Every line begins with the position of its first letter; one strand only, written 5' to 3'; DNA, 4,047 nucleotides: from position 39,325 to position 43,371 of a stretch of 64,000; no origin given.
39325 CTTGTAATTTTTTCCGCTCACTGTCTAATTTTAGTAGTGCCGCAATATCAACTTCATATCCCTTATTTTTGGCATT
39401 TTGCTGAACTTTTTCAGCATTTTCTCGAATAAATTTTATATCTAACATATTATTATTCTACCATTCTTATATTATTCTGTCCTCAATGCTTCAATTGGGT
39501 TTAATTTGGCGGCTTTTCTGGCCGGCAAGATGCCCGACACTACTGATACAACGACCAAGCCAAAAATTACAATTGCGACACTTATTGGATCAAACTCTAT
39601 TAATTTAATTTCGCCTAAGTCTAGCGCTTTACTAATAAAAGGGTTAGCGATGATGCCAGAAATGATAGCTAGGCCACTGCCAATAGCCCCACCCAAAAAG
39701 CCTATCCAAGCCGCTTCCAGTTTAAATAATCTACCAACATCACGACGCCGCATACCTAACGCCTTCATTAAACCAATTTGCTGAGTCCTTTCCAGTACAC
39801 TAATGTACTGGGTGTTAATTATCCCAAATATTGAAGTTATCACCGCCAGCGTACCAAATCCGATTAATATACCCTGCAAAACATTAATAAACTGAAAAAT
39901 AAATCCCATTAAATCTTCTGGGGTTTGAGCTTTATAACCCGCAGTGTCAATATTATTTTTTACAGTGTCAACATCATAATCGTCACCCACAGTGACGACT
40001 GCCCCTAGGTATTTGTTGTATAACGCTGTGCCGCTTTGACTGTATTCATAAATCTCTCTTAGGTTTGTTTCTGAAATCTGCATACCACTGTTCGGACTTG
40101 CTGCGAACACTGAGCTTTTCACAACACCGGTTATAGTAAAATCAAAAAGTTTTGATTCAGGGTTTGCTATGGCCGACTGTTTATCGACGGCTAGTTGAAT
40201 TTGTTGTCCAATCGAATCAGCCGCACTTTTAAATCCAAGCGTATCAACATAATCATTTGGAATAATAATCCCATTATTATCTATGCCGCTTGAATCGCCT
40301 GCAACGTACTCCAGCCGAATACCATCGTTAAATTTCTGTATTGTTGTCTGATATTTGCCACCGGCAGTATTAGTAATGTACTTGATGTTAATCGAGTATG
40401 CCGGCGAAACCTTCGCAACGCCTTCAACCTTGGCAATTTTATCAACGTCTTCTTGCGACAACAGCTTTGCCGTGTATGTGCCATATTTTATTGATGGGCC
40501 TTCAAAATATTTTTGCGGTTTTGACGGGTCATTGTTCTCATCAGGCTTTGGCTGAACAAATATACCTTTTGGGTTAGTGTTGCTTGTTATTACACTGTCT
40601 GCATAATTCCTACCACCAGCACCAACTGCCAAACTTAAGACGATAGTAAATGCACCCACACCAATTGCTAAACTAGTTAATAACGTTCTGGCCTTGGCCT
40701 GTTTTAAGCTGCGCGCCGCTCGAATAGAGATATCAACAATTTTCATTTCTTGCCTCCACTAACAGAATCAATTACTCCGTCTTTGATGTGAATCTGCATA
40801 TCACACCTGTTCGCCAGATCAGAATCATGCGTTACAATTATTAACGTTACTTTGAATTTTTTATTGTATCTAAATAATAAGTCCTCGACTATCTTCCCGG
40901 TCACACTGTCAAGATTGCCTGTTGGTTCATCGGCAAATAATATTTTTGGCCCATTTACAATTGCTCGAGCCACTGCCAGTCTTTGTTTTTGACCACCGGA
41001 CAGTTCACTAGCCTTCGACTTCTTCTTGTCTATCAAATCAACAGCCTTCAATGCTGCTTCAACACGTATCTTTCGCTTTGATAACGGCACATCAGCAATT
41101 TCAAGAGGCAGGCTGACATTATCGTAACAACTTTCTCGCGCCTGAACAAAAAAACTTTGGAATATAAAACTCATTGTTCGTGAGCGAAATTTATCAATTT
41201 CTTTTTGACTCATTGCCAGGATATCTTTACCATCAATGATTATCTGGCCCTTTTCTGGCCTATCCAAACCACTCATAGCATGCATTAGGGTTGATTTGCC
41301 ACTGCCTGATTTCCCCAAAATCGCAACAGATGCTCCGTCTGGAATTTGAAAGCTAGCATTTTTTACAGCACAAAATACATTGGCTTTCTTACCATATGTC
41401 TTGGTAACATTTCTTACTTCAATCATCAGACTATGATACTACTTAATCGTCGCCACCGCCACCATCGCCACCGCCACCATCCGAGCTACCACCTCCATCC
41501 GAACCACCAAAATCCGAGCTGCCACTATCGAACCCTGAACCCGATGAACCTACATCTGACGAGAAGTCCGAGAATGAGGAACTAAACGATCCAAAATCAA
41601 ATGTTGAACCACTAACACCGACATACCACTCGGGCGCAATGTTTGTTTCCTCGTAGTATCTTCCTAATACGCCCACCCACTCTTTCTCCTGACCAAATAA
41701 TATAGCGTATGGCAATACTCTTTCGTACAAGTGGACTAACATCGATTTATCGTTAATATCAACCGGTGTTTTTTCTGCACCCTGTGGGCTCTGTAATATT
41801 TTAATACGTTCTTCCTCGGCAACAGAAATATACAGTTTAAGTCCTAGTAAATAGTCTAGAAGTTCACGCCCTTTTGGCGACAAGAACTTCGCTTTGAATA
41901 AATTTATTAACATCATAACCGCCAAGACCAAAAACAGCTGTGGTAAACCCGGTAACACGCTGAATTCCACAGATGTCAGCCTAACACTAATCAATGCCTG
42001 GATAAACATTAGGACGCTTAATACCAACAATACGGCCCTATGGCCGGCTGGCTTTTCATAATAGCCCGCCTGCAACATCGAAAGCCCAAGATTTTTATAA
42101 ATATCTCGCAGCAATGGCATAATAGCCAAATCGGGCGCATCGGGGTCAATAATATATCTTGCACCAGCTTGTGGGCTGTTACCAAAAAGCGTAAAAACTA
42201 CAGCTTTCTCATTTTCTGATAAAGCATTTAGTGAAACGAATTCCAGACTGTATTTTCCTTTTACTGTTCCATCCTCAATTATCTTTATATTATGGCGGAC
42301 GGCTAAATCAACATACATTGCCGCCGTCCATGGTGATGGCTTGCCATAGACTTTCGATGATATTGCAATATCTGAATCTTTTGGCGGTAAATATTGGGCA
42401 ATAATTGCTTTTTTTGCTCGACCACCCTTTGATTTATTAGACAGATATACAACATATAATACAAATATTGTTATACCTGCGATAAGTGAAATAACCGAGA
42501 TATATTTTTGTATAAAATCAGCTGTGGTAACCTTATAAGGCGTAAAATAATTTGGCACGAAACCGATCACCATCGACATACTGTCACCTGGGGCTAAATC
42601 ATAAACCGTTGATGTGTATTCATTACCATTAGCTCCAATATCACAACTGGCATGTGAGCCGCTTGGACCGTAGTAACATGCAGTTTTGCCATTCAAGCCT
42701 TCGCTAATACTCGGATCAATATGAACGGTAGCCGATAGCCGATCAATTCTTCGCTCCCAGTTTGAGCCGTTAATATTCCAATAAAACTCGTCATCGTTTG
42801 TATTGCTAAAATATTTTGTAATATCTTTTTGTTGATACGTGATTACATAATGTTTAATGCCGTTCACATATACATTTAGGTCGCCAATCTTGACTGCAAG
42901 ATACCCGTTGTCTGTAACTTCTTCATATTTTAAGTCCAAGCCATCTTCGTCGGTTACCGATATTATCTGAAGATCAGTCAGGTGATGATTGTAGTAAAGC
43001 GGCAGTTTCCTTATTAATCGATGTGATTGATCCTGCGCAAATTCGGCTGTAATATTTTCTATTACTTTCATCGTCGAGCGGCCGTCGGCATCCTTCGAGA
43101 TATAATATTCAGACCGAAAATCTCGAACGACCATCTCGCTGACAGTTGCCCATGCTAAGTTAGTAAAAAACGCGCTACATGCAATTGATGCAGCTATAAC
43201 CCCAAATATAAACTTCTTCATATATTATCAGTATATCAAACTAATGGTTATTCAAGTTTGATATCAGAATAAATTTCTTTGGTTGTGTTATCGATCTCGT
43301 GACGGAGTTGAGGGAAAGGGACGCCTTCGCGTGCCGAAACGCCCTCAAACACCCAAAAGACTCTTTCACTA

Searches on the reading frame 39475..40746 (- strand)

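Call 13: search_protein_families(library=pfam, proteins=[window:39475-40746:-], max_evalue=0.01)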
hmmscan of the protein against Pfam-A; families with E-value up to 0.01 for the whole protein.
window:39475-40746:- (424 aa): 2 families
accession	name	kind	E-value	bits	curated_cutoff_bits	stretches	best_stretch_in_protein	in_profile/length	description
PF02687.27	FtsX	-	2.6e-21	76.3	25.5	1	296-417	2-120/120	FtsX-like permease C-terminal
PF12704.14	MacB_PCD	-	8.8e-12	46.2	27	1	21-268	1-206/207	MacB-like periplasmic core domain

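Call 43: search_protein_families(library=padloc, proteins=[window:39475-40746:-], max_evalue=0.001)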
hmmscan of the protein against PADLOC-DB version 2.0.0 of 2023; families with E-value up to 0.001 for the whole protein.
window:39475-40746:- (424 aa): 1 family
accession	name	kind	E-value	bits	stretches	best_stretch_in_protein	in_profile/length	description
PDLC01991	CARF_m8--CARF_LolE_TM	-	4.3e-08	29.8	1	303-415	445-550/810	-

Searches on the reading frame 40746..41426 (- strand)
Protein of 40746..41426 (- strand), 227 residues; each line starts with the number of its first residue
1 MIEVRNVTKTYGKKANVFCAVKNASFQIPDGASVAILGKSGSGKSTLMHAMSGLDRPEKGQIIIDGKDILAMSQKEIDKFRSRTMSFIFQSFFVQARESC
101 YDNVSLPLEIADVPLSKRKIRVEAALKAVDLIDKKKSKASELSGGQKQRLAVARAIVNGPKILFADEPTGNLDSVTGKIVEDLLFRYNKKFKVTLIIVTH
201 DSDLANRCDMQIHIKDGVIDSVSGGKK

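Call 13: search_protein_families(library=pfam, proteins=[window:40746-41426:-], max_evalue=0.01)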
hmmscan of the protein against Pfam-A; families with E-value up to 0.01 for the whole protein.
window:40746-41426:- (227 aa): 5 families
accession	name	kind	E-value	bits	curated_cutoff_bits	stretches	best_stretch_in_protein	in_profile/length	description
PF00005.33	ABC_tran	-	7.7e-35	120.9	25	1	21-169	1-136/137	ABC transporter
PF02463.25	SMC_N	-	7.1e-06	26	40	1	33-215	26-212/220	RecF/RecN/SMC N terminal domain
PF13555.12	AAA_29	-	2.3e-05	24.5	27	1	27-54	18-45/61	P-loop containing region of AAA domain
PF13304.12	AAA_21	-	5.5e-05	23.8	27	0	35-87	3-72/304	AAA domain, putative AbiEii toxin, Type IV TA system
PF05783.17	DLIC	-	0.00066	19.1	19.7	1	24-61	18-55/471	Dynein light intermediate chain (DLIC)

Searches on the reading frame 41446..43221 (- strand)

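Call 13: search_protein_families(library=pfam, proteins=[window:41446-43221:-], max_evalue=0.01)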
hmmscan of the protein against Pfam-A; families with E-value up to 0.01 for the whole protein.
window:41446-43221:- (592 aa): 2 families
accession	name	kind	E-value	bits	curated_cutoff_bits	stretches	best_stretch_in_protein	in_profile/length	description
PF09972.14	DUF2207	-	1.6e-13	51.7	24.4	1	35-219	5-170/172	Predicted membrane protein (DUF2207) N-terminal domain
PF20990.2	DUF2207_C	-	6.7e-12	46.1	33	1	299-516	31-244/247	Predicted membrane protein (DUF2207) C-terminal domain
